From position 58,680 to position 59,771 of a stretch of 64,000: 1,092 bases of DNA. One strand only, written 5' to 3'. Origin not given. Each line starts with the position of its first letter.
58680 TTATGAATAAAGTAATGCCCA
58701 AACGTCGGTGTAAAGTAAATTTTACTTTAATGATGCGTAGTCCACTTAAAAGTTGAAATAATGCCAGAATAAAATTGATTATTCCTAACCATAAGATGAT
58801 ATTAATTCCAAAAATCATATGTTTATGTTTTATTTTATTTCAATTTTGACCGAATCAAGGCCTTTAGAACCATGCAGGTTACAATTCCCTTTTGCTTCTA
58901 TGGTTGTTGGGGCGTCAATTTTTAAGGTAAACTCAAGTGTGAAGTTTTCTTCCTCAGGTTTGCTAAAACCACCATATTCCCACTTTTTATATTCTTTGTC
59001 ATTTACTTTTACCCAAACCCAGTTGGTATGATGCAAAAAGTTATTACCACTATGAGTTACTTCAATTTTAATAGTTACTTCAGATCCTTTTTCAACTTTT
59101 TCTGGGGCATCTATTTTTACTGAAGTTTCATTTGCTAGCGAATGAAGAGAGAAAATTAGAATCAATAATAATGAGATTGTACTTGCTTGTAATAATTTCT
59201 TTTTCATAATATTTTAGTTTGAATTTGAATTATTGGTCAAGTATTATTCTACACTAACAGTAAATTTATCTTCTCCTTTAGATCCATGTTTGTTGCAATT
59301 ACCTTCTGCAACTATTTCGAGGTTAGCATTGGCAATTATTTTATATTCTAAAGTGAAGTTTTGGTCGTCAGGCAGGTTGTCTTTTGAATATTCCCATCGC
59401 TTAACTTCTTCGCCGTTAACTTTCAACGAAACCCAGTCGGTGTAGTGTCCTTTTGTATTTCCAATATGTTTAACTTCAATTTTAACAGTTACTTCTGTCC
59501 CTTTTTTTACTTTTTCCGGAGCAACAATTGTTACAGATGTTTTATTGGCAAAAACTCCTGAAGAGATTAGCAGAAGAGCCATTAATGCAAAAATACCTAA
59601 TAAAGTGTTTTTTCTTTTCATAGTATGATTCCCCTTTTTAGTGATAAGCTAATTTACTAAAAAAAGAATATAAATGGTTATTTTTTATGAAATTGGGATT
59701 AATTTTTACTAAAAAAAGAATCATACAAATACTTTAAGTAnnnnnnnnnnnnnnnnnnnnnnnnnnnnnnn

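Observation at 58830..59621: Tandem signal-peptide-bearing neelaredoxin-fold paralogs with an incomplete His4Cys ligand set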

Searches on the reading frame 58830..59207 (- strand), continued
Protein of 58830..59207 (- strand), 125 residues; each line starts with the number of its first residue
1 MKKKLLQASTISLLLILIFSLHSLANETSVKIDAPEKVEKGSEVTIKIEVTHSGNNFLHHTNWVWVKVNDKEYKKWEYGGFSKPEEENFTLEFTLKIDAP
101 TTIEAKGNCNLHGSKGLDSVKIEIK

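Call 66: find_encoding_contigs(protein=P0004, flank=6000, max_places=3)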
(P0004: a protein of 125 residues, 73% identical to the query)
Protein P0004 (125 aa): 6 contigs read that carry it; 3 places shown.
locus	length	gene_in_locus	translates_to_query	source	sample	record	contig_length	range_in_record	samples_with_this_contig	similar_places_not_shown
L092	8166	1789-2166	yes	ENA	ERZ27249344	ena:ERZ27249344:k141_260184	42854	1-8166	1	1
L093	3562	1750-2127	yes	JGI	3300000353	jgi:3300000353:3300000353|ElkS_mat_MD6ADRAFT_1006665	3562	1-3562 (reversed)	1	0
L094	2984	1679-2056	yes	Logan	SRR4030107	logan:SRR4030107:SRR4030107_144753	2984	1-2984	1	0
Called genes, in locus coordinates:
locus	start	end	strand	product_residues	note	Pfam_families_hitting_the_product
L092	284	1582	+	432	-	PF02310:B12-binding, PF04055:Radical_SAM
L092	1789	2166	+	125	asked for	PF01880:Desulfoferrodox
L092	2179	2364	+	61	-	-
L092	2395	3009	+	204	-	-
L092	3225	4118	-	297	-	PF00698:Acyl_transf_1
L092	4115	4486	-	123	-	PF01648:ACPS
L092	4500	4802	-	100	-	PF00550:PP-binding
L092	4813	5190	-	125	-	-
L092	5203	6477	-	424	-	PF02310:B12-binding (weak), PF04055:Radical_SAM (faint)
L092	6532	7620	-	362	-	PF00685:Sulfotransfer_1, PF13469:Sulfotransfer_3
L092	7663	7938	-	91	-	PF00550:PP-binding (weak)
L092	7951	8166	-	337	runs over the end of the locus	PF14399:BtrH_N, PF16169:DUF4872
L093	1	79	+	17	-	?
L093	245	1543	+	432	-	PF02310:B12-binding, PF04055:Radical_SAM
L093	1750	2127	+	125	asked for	PF01880:Desulfoferrodox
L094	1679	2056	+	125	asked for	PF01880:Desulfoferrodox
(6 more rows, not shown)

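Call 67: find_encoding_contigs(protein=P0002, flank=5000, max_places=2)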
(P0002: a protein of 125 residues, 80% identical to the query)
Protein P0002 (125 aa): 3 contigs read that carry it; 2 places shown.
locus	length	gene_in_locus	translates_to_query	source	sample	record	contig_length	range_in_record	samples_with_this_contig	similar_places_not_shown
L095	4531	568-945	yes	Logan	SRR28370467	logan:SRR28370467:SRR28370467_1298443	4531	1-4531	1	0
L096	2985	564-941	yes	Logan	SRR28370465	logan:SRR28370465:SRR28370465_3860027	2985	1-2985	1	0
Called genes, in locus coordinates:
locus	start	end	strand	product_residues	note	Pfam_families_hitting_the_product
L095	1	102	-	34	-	?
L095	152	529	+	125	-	PF01880:Desulfoferrodox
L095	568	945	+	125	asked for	PF01880:Desulfoferrodox (weak)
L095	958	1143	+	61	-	-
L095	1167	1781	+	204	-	-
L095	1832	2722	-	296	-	PF00698:Acyl_transf_1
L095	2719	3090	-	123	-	PF01648:ACPS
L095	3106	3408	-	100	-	PF00550:PP-binding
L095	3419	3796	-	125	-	-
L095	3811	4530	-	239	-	?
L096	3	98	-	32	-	?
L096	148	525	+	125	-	PF01880:Desulfoferrodox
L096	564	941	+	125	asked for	PF01880:Desulfoferrodox (weak)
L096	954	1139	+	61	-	-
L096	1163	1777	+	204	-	-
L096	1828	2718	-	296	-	PF00698:Acyl_transf_1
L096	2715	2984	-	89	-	?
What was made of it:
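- Tried and rejected: Close relatives L095 and L096 share the duplication, while L092 has a single A-type copy (calls 66, 67).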

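Call 78: search_protein_families(library=pfam, proteins=[P0273, P0153, P0168, P0242, P0231, P0250, P0216, P0222], max_evalue=0.1)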
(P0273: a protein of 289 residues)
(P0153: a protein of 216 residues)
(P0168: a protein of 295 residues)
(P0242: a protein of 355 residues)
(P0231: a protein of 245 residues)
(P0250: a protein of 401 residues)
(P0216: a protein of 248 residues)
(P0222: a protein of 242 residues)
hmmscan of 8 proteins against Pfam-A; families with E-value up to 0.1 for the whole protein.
P0273 (289 aa): 0 families

P0153 (216 aa): 1 family
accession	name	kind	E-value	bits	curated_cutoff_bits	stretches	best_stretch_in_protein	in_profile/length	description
PF01880.24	Desulfoferrodox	-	0.00013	22.9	22.2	1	43-120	17-93/98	Desulfoferrodoxin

P0168 (295 aa): 1 family
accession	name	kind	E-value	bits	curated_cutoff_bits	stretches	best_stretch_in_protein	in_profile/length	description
PF01880.24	Desulfoferrodox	-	0.00029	21.7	22.2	1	126-201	21-93/98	Desulfoferrodoxin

P0242 (355 aa): 2 families
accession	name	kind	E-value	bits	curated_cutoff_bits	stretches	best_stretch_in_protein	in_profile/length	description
PF01880.24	Desulfoferrodox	-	3.8e-06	27.8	22.2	1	24-105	12-94/98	Desulfoferrodoxin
PF14283.11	CD1107-like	-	0.0023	18.3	26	1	264-346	78-152/158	Mobile element protein CD1107-like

P0231 (245 aa): 1 family
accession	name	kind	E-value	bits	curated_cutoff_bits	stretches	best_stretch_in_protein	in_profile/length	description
PF01880.24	Desulfoferrodox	-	1.4e-06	29.2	22.2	1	22-107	10-94/98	Desulfoferrodoxin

P0250 (401 aa): 2 families
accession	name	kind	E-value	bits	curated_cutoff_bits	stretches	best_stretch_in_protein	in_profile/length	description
PF01880.24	Desulfoferrodox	-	0.0028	18.6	22.2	1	35-116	16-94/98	Desulfoferrodoxin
PF03432.20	Relaxase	-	0.095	13.4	24.6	0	48-83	82-119/132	MobA/VirD2-like, nuclease domain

P0216 (248 aa): 1 family
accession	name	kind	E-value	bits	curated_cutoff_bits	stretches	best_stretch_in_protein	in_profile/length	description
PF01880.24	Desulfoferrodox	-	0.051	14.6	22.2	1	43-85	30-67/98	Desulfoferrodoxin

P0222 (242 aa): 2 families
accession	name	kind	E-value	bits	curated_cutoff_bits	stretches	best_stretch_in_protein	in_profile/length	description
PF01880.24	Desulfoferrodox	-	4.8e-06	27.5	22.2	1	28-109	13-93/98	Desulfoferrodoxin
PF16125.10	DUF4837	-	0.07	12.6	25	0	204-241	77-114/295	Domain of unknown function (DUF4837)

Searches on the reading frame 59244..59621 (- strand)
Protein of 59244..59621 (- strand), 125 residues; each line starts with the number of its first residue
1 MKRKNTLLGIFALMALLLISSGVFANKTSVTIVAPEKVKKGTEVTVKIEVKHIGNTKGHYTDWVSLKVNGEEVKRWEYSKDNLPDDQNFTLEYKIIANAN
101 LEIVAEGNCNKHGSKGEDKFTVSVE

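Call 3: search_protein_families(library=pfam, proteins=[window:59244-59621:-], max_evalue=1)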
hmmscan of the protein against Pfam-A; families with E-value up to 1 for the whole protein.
window:59244-59621:- (125 aa): 6 families
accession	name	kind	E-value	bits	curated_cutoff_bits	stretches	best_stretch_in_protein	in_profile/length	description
PF01880.24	Desulfoferrodox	-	1.9e-08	35.2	22.2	1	30-113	11-93/98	Desulfoferrodoxin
PF23728.1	Tubby_C_like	-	0.003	18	24.4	1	29-92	87-149/172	Tubby C-terminal like domain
PF22089.2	DIP2116-like_N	-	0.023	14.8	27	1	26-65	20-59/165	DIP2116-like, N-terminal domain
PF18079.6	AglB_L1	-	0.027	15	23.6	1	37-103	7-73/87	Archaeal glycosylation protein B long peripheral domain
PF05984.18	Cytomega_UL20A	-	0.045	14.6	27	1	1-62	1-60/107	Cytomegalovirus UL20A protein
PF07172.16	GRP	-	0.052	14.6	30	1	1-62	1-54/90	Glycine rich protein family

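Call 4: search_protein_families(library=ncbifam, proteins=[window:59244-59621:-], max_evalue=1)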
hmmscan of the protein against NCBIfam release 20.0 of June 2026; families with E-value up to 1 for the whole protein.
window:59244-59621:- (125 aa): 3 families
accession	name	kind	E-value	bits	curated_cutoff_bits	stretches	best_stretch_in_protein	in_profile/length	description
TIGR00332.1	neela_ferrous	domain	0.00037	20.9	61.9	1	36-114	18-97/107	desulfoferrodoxin ferrous iron-binding domain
NF012163.2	BaeS_SmeS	equivalog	0.048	12.6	500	1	6-78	9-77/457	sensor histidine kinase efflux regulator BaeS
NF038186.1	YPDG_rpt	domain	0.2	12.7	40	0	29-56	61-88/98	YPDG domain-containing protein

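Call 9: find_homologous_proteins(query=window:59244-59621:-)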
Query window:59244-59621:- (125 aa): 113 proteins with E <= 0.001 among 122 candidates.
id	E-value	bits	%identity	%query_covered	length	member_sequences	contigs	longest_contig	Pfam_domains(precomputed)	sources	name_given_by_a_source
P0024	9.2e-76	269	100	100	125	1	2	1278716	PF01880.25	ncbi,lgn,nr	ncbi:MAG: class II SORL domain-containing protein [Bacteroidetes bacterium]|nr:class II SORL domain-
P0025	1.4e-65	236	85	100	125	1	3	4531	PF01880.25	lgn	-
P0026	7.0e-65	234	85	100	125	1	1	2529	PF01880.25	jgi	jgi:desulfoferrodoxin (superoxide reductase-like protein)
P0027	3.1e-64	232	85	100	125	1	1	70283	PF01880.25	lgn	-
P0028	3.2e-62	226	80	100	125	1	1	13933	PF01880.25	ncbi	-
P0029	1.1e-61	224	79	100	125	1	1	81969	PF01880.25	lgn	-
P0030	8.4e-56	205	74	100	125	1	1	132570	PF01880.25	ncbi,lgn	-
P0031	1.2e-54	201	72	100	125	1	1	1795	PF01880.25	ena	-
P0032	2.3e-54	200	70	100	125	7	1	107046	PF01880.25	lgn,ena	-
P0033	1.2e-53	198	70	100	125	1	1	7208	PF01880.25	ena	-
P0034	1.4e-53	198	70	100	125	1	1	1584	PF01880.25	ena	-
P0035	2.0e-53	197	70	100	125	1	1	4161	PF01880.25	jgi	jgi:desulfoferrodoxin (superoxide reductase-like protein)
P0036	2.0e-53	197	70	100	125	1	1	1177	PF01880.25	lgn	-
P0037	7.3e-53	195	71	100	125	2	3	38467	PF01880.25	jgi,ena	-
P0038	7.9e-53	195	70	100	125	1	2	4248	PF01880.25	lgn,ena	-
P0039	9.8e-53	195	70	100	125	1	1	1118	PF01880.25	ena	-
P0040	1.0e-52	195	70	100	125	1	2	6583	PF01880.25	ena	-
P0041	1.2e-52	195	70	100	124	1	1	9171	PF01880.25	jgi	-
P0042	1.3e-52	195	70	100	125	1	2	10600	PF01880.25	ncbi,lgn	-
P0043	1.4e-52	195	69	100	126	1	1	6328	PF01880.25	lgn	-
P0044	1.9e-52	194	70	100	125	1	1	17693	PF01880.25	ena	-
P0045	1.9e-52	194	70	100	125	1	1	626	PF01880.25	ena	-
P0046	2.2e-52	194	70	100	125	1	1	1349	PF01880.25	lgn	-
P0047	2.3e-52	194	72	100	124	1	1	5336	PF01880.25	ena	-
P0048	2.5e-52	194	70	100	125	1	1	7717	PF01880.25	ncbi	-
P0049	2.5e-52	194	70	100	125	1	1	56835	PF01880.25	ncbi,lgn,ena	-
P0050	6.3e-52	192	71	100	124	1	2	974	PF01880.25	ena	-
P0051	1.5e-51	191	70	100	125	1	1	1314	PF01880.25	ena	-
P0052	2.0e-51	191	70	100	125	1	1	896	PF01880.25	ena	-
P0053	2.1e-51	191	69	100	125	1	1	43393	PF01880.25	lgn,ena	-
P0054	2.8e-51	190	70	100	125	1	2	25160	PF01880.25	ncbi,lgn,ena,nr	ncbi:MAG: hypothetical protein K8R31_04695 [Bacteroidales bacterium]|nr:hypothetical protein [Bacter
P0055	4.5e-51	190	70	100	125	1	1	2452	PF01880.25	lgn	-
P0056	7.4e-51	189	70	100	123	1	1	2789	PF01880.25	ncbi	-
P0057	1.5e-50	188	70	100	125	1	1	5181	PF01880.25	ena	-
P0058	1.5e-50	188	70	100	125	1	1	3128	PF01880.25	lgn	-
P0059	1.5e-50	188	67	100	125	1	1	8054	PF01880.25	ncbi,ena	-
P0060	3.2e-50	187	70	100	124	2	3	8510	PF01880.25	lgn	-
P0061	4.0e-50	187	67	100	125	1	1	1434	PF01880.25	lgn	-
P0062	4.9e-50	186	70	100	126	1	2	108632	PF01880.25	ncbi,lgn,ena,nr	ncbi:MAG: hypothetical protein KAR57_03910 [Bacteroidales bacterium]|nr:hypothetical protein [Bacter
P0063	8.5e-50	186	66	100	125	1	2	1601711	PF01880.25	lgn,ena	-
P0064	1.4e-49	185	66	100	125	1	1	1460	PF01880.25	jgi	jgi:desulfoferrodoxin (superoxide reductase-like protein)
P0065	1.6e-49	185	66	100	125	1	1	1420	PF01880.25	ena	-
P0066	1.7e-49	185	67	100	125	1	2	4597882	PF01880.25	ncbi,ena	-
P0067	1.9e-49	184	67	100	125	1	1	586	PF01880.25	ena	-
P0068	2.5e-49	184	69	100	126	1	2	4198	PF01880.25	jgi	jgi:desulfoferrodoxin (superoxide reductase-like protein)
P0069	3.9e-49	183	66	100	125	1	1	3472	PF01880.25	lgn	-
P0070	5.2e-49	183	69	99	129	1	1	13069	PF01880.25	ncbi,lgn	-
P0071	2.4e-48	181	63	100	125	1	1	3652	PF01880.25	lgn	-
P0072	3.0e-48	181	65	100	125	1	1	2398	PF01880.25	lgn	-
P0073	5.7e-48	180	67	98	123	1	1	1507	PF01880.25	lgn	-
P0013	8.0e-48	179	64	100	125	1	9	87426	PF01880.25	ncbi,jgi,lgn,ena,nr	ncbi:MAG: hypothetical protein A2W99_08975 [Bacteroidetes bacterium GWF2_33_16]|nr:MAG: hypothetical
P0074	8.1e-48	179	66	100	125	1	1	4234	PF01880.25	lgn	-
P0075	8.1e-48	179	64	100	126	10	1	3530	PF01880.25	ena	-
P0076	9.9e-48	179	63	98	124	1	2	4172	PF01880.25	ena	-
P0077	1.2e-47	179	66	99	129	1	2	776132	PF01880.25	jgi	jgi:desulfoferrodoxin (superoxide reductase-like protein)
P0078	1.7e-47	178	62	100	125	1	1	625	PF01880.25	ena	-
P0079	2.0e-47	178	65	99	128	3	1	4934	PF01880.25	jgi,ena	-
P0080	2.0e-47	178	66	100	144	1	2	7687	PF01880.25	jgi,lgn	-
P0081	4.1e-47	177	63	100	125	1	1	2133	PF01880.25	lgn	-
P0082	1.0e-46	176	63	99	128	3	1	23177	PF01880.25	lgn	-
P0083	1.3e-46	175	63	100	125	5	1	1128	PF01880.25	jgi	jgi:desulfoferrodoxin (superoxide reductase-like protein)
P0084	1.6e-46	175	64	100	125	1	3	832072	PF01880.25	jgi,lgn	jgi:desulfoferrodoxin (superoxide reductase-like protein)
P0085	2.2e-46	175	63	100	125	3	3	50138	PF01880.25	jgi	jgi:desulfoferrodoxin (superoxide reductase-like protein)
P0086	4.6e-46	173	68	86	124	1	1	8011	PF01880.25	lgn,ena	-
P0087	1.5e-45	172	65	100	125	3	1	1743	PF01880.25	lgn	-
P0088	2.6e-45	171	73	80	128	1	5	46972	PF01880.25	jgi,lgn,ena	-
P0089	8.6e-45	169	63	100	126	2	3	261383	PF01880.25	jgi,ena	-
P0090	1.6e-44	169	60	100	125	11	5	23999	PF01880.25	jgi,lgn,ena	jgi:desulfoferrodoxin (superoxide reductase-like protein)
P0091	1.8e-44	168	62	99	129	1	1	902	PF01880.25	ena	-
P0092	1.8e-44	168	63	100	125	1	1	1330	PF01880.25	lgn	-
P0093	3.3e-44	168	59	100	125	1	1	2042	PF01880.25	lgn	-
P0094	8.1e-44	166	61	100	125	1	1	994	PF13501.13,PF01880.25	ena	-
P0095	1.1e-43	166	59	100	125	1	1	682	PF01880.25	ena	-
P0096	1.4e-43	165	60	98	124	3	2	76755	PF01880.25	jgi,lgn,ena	-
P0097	1.5e-43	165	63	98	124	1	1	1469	PF01880.25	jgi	jgi:desulfoferrodoxin (superoxide reductase-like protein)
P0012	1.7e-43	165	62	93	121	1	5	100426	PF01880.25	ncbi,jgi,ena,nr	ncbi:MAG: hypothetical protein A2041_08350 [Bacteroidetes bacterium GWA2_31_9b]|nr:MAG: hypothetical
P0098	5.1e-43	164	62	100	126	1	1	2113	PF01880.25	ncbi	-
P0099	9.6e-43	163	56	100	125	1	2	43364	PF01880.25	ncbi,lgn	ncbi:MAG: desulfoferrodoxin family protein [Bacteroidales bacterium]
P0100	2.1e-42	162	60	98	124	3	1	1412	PF01880.25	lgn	-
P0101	1.2e-41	159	56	100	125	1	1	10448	PF01880.25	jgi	jgi:desulfoferrodoxin (superoxide reductase-like protein)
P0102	2.1e-41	158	60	100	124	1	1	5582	PF01880.25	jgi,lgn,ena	-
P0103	5.3e-40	154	56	95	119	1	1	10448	PF01880.25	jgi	-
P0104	4.4e-39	151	63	85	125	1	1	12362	PF01880.25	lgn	-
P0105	8.5e-38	147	59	100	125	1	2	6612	PF01880.25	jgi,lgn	jgi:desulfoferrodoxin (superoxide reductase-like protein)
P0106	1.4e-37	146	58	99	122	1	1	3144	PF01880.25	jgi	jgi:desulfoferrodoxin (superoxide reductase-like protein)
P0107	3.8e-37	145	63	82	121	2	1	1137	PF01880.25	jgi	jgi:desulfoferrodoxin (superoxide reductase-like protein)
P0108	4.9e-37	144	62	82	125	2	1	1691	PF01880.25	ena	-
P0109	6.1e-37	144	56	97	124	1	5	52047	PF01880.25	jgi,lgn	-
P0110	1.2e-36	143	56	100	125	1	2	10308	PF01880.25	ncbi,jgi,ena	-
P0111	1.4e-36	143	56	97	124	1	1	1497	PF01880.25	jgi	-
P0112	1.6e-36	143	54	97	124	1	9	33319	PF01880.25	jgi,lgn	-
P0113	3.4e-36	142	61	90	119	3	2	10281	PF01880.25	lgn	-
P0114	4.9e-35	138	58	85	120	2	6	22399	PF01880.25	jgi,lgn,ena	jgi:desulfoferrodoxin (superoxide reductase-like protein)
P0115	6.5e-35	138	57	82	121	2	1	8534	PF01880.25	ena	-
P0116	2.3e-34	136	53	91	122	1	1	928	PF01880.25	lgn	-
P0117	2.0e-33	133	49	98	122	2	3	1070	PF01880.25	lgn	-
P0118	2.5e-33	132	53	99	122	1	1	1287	PF01880.25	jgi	-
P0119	4.4e-33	132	53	98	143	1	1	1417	PF01880.25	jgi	jgi:desulfoferrodoxin (superoxide reductase-like protein)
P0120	4.6e-33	132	55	87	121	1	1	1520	PF01880.25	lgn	-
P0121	5.1e-33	131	53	93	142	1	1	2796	PF01880.25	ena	-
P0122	7.7e-33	131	55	91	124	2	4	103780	PF01880.25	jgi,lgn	-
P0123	8.3e-33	131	54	93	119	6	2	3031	PF01880.25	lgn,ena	-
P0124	4.2e-32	128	57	83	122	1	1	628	PF01880.25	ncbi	-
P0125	5.0e-32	128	78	58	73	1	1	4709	PF01880.25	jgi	-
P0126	6.0e-32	128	54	91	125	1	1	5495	PF01880.25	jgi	jgi:desulfoferrodoxin (superoxide reductase-like protein)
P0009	9.6e-32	127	53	100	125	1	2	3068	PF01880.25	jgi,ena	-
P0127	6.0e-31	125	54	93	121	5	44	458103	PF01880.25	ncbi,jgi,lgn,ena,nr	ncbi:MAG TPA: desulfoferrodoxin family protein [Bacteroidales bacterium]|nr:hypothetical protein [Ba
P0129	1.4e-29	120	50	90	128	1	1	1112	PF01880.25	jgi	jgi:desulfoferrodoxin (superoxide reductase-like protein)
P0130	6.4e-29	118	48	92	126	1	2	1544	PF01880.25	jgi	jgi:desulfoferrodoxin (superoxide reductase-like protein)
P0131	8.3e-29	118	51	86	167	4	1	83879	PF01880.25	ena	-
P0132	2.0e-28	117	48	94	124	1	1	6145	PF01880.25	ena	-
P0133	1.3e-23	101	45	93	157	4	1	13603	PF01880.25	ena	-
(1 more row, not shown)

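Call 15: find_encoding_contigs(protein=P0127, flank=6000, max_places=4)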
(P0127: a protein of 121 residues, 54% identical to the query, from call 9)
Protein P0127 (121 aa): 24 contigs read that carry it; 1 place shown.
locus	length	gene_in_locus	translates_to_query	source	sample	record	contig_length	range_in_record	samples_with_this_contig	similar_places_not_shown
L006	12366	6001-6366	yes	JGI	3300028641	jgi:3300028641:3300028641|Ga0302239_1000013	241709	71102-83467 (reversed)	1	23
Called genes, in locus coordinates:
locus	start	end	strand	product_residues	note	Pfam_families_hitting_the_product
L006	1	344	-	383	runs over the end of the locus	-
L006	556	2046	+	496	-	PF00890:FAD_binding_2, PF01266:DAO (weak), PF01593:Amino_oxidase, PF01946:Thi4 (weak), PF03486:HI0933_like (faint), PF12831:FAD_oxidored (weak), PF13450:NAD_binding_8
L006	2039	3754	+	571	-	PF03417:AAT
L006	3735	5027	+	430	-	PF00501:AMP-binding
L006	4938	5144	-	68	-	-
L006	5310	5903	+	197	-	-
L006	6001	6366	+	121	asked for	PF01880:Desulfoferrodox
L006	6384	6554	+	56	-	-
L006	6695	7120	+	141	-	PF13279:4HBT_2, PF03061:4HBT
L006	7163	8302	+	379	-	PF00109:ketoacyl-synt, PF02801:Ketoacyl-synt_C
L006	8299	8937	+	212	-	-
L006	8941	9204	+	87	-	PF00550:PP-binding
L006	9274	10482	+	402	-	PF00109:ketoacyl-synt, PF02801:Ketoacyl-synt_C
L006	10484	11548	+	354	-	PF00109:ketoacyl-synt, PF13723:Ketoacyl-synt_2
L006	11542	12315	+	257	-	PF01522:Polysacc_deac_1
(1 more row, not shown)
